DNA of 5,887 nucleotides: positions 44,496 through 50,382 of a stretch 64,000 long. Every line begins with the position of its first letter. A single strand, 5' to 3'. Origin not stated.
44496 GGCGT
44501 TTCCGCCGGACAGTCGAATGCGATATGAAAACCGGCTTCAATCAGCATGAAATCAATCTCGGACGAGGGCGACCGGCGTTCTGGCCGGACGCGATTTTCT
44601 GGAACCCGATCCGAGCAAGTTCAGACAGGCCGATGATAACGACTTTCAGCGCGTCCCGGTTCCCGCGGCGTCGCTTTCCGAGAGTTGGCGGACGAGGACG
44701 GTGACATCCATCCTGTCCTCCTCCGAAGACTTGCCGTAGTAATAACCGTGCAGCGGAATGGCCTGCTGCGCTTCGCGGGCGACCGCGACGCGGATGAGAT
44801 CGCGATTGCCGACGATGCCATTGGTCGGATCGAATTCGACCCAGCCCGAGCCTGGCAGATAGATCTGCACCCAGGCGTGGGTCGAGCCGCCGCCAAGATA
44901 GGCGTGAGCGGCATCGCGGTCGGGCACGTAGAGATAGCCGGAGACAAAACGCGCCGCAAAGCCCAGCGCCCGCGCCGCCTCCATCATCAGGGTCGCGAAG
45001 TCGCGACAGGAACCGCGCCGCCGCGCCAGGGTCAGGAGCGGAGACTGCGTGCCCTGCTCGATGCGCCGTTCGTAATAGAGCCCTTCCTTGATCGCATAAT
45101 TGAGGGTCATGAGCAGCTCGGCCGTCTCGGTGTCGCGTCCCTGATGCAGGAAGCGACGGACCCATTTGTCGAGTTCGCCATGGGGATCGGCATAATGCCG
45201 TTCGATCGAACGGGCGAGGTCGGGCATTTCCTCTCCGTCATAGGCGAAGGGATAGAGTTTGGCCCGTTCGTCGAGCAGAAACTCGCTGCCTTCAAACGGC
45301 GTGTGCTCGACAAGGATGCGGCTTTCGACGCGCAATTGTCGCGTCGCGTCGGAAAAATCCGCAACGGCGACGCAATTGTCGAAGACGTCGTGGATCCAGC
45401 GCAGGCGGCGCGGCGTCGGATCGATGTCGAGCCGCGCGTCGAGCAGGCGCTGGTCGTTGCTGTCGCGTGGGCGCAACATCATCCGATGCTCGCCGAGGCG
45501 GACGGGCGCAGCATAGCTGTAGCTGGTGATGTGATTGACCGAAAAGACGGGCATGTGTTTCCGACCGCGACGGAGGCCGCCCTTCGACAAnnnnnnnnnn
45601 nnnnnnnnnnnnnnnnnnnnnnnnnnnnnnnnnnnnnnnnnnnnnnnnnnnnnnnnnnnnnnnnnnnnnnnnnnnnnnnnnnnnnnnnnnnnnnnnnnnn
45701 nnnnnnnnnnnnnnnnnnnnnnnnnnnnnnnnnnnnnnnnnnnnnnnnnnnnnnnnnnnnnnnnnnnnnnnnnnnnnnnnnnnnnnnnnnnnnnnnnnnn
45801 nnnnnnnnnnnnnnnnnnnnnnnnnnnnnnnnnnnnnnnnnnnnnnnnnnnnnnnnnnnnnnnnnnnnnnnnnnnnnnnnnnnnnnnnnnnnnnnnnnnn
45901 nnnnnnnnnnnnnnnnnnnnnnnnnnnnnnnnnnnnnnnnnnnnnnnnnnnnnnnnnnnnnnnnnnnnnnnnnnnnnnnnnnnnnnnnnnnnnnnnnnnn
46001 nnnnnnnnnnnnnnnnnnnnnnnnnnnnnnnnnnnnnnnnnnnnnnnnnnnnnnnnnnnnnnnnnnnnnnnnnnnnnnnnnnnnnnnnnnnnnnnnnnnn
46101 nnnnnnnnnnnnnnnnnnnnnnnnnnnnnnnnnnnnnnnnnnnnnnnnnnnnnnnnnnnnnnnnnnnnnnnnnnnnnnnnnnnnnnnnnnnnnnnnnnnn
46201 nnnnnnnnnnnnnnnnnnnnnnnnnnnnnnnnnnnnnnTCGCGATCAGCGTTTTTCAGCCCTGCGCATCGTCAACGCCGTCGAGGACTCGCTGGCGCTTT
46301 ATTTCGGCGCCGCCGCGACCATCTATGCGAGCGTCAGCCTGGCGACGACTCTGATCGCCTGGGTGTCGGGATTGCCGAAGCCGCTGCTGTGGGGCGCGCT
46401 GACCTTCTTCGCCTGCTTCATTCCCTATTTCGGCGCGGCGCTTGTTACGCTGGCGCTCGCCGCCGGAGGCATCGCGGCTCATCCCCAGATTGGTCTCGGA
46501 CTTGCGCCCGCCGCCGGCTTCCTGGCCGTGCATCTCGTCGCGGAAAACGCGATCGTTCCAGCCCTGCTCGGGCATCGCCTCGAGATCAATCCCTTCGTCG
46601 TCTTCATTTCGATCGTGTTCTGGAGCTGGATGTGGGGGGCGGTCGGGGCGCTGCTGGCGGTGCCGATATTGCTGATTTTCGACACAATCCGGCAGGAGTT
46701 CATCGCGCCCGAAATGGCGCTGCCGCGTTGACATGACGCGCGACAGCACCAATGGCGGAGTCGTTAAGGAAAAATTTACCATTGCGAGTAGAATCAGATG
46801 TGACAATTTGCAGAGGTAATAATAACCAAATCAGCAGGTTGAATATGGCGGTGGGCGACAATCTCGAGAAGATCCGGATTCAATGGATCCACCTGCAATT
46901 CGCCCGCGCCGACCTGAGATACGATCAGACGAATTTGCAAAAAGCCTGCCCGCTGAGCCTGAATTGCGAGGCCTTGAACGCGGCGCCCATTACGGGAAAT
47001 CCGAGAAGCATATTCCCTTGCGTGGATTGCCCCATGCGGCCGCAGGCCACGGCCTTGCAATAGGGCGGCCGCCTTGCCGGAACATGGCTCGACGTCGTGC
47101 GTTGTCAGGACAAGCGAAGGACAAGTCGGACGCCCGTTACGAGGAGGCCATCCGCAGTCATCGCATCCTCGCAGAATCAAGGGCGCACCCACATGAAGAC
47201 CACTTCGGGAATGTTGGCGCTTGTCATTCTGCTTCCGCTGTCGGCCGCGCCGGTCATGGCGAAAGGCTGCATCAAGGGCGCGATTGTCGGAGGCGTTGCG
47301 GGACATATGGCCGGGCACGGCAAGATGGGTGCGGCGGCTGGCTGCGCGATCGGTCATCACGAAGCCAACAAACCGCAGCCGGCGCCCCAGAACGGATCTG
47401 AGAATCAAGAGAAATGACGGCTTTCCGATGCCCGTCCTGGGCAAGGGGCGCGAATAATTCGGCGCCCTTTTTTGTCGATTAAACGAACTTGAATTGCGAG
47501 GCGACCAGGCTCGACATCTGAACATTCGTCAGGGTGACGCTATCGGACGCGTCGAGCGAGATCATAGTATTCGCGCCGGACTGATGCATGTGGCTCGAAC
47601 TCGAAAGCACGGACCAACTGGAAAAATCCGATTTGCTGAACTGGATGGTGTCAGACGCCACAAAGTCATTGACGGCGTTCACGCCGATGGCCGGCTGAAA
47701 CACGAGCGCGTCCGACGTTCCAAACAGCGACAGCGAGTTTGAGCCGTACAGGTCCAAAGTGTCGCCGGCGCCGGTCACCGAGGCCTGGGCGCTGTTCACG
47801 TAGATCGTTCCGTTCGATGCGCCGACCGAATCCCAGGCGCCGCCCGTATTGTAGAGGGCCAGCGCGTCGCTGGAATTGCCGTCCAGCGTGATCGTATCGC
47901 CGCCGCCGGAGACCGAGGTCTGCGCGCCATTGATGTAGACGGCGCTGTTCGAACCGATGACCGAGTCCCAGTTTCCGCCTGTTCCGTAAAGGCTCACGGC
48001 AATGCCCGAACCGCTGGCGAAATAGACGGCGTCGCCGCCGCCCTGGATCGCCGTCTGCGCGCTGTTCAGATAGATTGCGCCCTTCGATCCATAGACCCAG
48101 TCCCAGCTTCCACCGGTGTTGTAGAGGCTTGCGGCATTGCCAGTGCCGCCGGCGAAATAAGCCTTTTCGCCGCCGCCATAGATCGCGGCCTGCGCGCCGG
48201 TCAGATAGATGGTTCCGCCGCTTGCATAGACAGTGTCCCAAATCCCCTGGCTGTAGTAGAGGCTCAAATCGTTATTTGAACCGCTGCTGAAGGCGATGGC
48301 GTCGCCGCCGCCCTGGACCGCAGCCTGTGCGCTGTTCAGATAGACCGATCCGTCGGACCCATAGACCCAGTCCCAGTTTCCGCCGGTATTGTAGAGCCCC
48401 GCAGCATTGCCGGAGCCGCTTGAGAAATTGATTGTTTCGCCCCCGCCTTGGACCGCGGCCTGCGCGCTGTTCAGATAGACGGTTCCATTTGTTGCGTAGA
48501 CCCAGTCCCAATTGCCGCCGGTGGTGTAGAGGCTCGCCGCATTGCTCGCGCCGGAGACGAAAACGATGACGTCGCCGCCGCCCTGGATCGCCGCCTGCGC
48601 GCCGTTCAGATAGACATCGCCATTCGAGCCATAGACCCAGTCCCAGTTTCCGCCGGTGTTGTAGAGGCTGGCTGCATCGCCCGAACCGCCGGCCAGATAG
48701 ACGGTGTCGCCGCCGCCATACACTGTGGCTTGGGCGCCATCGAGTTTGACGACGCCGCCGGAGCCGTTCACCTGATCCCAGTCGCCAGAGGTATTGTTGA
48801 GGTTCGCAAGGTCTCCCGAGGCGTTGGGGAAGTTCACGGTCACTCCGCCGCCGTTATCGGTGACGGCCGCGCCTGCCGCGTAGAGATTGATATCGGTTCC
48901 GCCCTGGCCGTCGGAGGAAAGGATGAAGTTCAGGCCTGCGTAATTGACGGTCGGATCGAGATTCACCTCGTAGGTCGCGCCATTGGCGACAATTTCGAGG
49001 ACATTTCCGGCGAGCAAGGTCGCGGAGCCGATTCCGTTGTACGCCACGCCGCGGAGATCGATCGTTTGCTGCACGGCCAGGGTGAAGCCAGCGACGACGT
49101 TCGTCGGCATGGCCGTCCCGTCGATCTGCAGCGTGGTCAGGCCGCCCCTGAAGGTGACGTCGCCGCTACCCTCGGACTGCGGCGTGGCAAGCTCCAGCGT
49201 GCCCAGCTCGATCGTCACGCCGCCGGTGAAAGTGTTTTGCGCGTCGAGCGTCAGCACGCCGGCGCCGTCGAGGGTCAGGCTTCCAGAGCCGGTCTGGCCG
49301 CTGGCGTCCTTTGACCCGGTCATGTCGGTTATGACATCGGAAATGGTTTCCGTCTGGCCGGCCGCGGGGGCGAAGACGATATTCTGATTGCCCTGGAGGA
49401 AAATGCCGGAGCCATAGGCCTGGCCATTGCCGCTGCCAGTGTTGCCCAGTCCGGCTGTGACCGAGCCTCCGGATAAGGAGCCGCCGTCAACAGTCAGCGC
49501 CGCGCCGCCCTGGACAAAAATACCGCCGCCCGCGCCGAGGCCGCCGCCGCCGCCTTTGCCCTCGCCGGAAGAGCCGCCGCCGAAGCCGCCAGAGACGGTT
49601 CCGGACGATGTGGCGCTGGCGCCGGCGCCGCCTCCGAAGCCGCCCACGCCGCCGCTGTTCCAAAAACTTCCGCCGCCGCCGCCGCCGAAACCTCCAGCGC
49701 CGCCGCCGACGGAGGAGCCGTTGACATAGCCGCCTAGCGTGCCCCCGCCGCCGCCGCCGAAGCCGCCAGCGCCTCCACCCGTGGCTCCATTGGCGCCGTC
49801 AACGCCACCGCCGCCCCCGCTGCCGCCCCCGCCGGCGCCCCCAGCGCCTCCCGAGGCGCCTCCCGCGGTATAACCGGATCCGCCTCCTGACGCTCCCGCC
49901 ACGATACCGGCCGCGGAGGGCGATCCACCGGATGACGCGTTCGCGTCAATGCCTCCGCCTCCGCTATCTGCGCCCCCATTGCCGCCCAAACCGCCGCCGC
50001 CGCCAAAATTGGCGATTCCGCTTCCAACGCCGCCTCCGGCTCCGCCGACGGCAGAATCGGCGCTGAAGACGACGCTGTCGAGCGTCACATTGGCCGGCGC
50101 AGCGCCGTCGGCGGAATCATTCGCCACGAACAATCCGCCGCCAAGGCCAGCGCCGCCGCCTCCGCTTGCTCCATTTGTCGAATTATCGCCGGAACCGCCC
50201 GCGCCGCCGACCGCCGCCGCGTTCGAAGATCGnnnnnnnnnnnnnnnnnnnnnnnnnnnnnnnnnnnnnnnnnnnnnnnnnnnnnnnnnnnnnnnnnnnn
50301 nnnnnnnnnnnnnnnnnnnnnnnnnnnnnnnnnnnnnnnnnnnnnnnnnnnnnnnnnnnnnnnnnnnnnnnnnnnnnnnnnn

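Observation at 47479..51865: About 1,450-aa glycine-rich secreted repeat protein (PATR repeats plus nine 33-aa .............… repeats), frameshifted, with no dedicated secretion genes nearby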

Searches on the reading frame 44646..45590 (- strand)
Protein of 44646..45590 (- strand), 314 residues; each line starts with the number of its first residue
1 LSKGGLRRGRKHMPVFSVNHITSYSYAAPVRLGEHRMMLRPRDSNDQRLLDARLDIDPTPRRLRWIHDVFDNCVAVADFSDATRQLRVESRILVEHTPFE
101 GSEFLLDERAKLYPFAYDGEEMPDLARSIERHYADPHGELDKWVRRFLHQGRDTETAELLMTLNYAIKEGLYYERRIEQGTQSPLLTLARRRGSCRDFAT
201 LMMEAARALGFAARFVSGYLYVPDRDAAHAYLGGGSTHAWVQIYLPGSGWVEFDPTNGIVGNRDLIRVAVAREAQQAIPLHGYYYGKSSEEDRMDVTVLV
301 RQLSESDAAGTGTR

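Call 20: search_protein_families(library=pfam, proteins=[window:44646-45590:-], max_evalue=0.001)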
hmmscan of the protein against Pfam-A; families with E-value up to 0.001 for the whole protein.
window:44646-45590:- (314 aa): 2 families
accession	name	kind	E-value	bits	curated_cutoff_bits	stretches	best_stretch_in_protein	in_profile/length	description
PF08379.15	Bact_transglu_N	-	7.7e-25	87.9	27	1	17-95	2-80/80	Bacterial transglutaminase-like N-terminal region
PF01841.26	Transglut_core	-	3.3e-21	76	23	1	151-255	10-108/108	Transglutaminase-like superfamily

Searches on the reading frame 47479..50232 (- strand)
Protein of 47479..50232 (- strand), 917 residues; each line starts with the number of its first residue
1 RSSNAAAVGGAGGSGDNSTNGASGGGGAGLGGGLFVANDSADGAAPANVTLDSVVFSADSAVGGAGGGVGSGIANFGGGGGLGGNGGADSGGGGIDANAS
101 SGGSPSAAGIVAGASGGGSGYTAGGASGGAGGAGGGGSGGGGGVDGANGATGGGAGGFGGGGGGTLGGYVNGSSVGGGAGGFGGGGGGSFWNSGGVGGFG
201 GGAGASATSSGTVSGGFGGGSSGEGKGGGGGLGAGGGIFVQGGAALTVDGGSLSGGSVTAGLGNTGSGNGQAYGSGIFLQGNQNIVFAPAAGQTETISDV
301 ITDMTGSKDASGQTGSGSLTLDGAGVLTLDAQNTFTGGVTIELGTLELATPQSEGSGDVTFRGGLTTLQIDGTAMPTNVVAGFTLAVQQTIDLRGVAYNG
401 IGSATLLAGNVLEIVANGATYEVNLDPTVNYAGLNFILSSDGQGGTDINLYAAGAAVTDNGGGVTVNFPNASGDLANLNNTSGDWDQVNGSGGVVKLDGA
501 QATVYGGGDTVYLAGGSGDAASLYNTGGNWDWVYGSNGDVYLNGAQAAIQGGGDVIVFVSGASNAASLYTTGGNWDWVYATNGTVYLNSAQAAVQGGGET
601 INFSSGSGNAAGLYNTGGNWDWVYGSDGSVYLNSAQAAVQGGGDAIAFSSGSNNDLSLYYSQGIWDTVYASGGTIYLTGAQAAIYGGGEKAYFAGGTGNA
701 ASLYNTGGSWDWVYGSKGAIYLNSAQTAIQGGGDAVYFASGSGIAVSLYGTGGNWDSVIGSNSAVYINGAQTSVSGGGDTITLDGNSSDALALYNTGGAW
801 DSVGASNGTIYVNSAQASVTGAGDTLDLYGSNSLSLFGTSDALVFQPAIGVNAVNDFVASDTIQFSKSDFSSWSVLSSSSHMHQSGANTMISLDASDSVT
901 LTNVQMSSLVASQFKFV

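Call 7: search_protein_families(library=pfam, proteins=[window:47479-50232:-], max_evalue=1)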
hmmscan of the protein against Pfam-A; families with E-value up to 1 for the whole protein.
window:47479-50232:- (917 aa): 1 family
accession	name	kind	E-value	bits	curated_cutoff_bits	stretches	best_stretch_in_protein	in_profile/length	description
PF15562.11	Imm17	-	0.68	10.3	25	0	574-584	17-27/61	Immunity protein 17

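Call 8: search_protein_families(library=ncbifam, proteins=[window:47479-50232:-], max_evalue=1)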
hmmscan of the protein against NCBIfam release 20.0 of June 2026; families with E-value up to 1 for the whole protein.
window:47479-50232:- (917 aa): 1 family
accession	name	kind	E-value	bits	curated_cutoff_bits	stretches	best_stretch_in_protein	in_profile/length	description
NF009244.0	PRK12599.1-3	equivalog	0.14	12.7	90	1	383-439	25-78/92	putative monovalent cation/H+ antiporter subunit F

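Call 13: list_cluster_members(proteins=[P0001, window:47479-50133:-])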
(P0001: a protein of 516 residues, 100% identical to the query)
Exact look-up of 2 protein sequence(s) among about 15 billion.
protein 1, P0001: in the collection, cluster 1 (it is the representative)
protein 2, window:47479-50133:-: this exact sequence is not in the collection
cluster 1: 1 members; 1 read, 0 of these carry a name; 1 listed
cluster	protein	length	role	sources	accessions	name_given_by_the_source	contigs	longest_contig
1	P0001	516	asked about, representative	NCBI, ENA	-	-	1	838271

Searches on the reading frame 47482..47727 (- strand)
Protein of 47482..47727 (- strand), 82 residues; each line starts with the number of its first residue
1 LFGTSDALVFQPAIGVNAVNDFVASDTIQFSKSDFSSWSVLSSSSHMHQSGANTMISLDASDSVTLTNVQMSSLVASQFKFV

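Call 56: search_protein_families(library=pfam, proteins=[window:47482-47727:-], max_evalue=10)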
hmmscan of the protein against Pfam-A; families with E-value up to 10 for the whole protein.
seq(82 aa): 0 families

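Call 65: search_protein_representatives(protein=window:47482-47727:-)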
Query: 82 residues. Proteins with E-value up to 0.001 (for the whole library): 730; up to 1e-10: 83; up to 1e-30: 3. The best 150 are listed.
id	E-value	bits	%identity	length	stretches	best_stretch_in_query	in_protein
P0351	6.9e-76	263.3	40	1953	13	5-82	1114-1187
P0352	1.5e-42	158.0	49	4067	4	5-81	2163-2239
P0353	2.1e-31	122.9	33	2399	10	14-79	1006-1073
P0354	3.0e-26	106.6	31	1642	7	6-81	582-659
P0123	8.7e-24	98.8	64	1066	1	2-82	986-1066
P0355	7.0e-20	86.5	64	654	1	2-81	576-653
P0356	1.2e-19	85.7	36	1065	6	3-81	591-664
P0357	1.2e-19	85.7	64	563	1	2-81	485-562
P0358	1.5e-19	85.4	61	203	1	2-82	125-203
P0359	1.8e-19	85.2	34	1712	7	6-81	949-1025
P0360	7.6e-19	83.2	62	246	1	2-82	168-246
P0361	1.3e-18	82.5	40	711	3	5-81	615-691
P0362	9.5e-18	79.7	59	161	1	2-81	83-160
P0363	1.0e-17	79.6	58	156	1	3-82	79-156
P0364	1.7e-17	78.9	53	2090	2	2-81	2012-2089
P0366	2.8e-17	78.3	36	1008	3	5-81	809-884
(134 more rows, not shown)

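Call 78: search_protein_families(library=pfam, proteins=[P0351, P0354, P0361, P0366], max_evalue=0.01)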
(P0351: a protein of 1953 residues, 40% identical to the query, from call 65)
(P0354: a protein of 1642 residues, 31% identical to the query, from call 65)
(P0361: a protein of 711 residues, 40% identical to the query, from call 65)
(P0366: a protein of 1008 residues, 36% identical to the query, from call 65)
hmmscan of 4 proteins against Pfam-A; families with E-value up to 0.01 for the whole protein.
P0351 (1953 aa): 2 families
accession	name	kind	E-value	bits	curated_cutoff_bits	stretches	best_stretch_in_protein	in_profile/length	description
PF00353.25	HemolysinCabind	-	2.2e-149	484.9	23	25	1225-1260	1-36/36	RTX calcium-binding nonapeptide repeat (4 copies)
PF11259.13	DUF3060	-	8.5e-14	51.4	23.1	0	102-130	26-53/58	Protein of unknown function (DUF3060)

P0354 (1642 aa): 4 families
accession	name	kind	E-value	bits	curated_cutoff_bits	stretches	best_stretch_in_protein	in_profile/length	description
PF00353.25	HemolysinCabind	-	1.8e-62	207.2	23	10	1536-1570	1-35/36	RTX calcium-binding nonapeptide repeat (4 copies)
PF00722.28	Glyco_hydro_16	-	3.7e-19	69.3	22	1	1061-1221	28-172/175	Glycosyl hydrolases family 16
PF22783.1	BapA_N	-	0.00056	20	27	0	402-442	39-81/123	BapA, prefix-like domain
PF03935.22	SKN1_KRE6_Sbg1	-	0.0042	16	30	0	1069-1111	176-221/501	Beta-glucan synthesis-associated protein SKN1/KRE6/Sbg1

P0361 (711 aa): 6 families
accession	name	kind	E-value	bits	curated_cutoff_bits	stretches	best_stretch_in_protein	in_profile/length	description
PF00353.25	HemolysinCabind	-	1.9e-31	108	23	6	294-327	2-35/36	RTX calcium-binding nonapeptide repeat (4 copies)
PF13229.12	Beta_helix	-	1.2e-09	38.4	25.9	1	5-121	55-157/158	Right handed beta helix region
PF22783.1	BapA_N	-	5.3e-06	26.6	27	0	512-545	41-76/123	BapA, prefix-like domain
PF02679.21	ComA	-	0.00022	21.2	25.2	0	325-366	11-52/243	(2R)-phospho-3-sulfolactate synthase (ComA)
PF01234.23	NNMT_PNMT_TEMT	-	0.0011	18.6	25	0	336-385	19-70/261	NNMT/PNMT/TEMT family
PF05048.19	NosD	-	0.0047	16.8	23.6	0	4-81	91-164/212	Periplasmic copper-binding protein (NosD)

P0366 (1008 aa): 2 families
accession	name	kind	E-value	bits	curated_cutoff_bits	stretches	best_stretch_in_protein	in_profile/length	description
PF00759.25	Glyco_hydro_9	-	3.4e-114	383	27.7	1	14-468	1-444/444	Glycosyl hydrolase family 9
PF00353.25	HemolysinCabind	-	5.1e-44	148.2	23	6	627-661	2-36/36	RTX calcium-binding nonapeptide repeat (4 copies)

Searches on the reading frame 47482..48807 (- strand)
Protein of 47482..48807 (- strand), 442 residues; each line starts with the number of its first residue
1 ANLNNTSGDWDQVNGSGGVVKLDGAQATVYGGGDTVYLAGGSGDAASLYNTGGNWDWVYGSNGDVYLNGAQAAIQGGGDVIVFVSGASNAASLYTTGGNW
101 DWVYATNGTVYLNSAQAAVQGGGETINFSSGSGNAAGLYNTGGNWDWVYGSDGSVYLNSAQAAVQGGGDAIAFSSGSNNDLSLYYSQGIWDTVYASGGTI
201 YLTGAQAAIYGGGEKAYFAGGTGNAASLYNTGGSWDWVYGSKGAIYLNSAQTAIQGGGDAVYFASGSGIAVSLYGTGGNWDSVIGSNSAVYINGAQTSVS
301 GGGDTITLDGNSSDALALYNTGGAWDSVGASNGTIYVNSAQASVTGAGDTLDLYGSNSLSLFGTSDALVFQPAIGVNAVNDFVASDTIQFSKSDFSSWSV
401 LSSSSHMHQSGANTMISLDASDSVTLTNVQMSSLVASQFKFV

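Call 49: predict_structure(alignment_id=A2)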
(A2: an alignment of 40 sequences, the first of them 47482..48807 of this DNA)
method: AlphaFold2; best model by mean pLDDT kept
length: 442 residues; sequences in the alignment: 40
mean_pLDDT: 94.6   pTM: 0.89
mean pLDDT of the five models: 94.6, 94.4, 93.8, 93.6, 92.3
residues with pLDDT >= 90: 397; 70-90: 42; 50-70: 3; < 50: 0
segments of 3 or more residues with pLDDT < 50: none
pLDDT, mean of each block of 10 residues (from residue 1): 73 83 92 93 90 94 96 97 91 96 95 98 96 96 96 96 97 93 96 95 98 96 96 95 97 98 96 96 98 98 97 95 96 96 97 96 96 90 97 94 93 94 96 97 94
secondary structure, 60 per line:
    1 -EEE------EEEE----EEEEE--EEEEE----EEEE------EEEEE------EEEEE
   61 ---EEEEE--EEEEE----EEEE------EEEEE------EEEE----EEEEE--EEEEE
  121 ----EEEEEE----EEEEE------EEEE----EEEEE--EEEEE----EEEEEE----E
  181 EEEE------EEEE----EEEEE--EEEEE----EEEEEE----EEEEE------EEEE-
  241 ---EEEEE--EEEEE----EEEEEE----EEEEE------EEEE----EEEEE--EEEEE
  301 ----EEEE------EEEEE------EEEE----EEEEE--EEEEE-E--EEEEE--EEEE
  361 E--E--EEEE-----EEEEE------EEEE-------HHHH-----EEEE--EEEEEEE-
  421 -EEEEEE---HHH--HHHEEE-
elements in order: E2-4 E11-14 E19-23 E26-30 E35-38 E45-49 E56-60 E64-68 E71-75 E80-83 E90-94 E101-104 E109-113 E116-120 E125-130 E135-139 E146-149 E154-158 E161-165 E170-175 E180-184 E191-194 E199-203 E206-210 E215-220 E225-229 E236-239 E244-248 E251-255 E260-265 E270-274 E281-284 E289-293 E296-300 E305-308 E315-319 E326-329 E334-338 E341-345 E350-354 E357-361 E367-370 E376-380 E387-390 H398-401 E407-410 E413-419 E422-427 E439-441
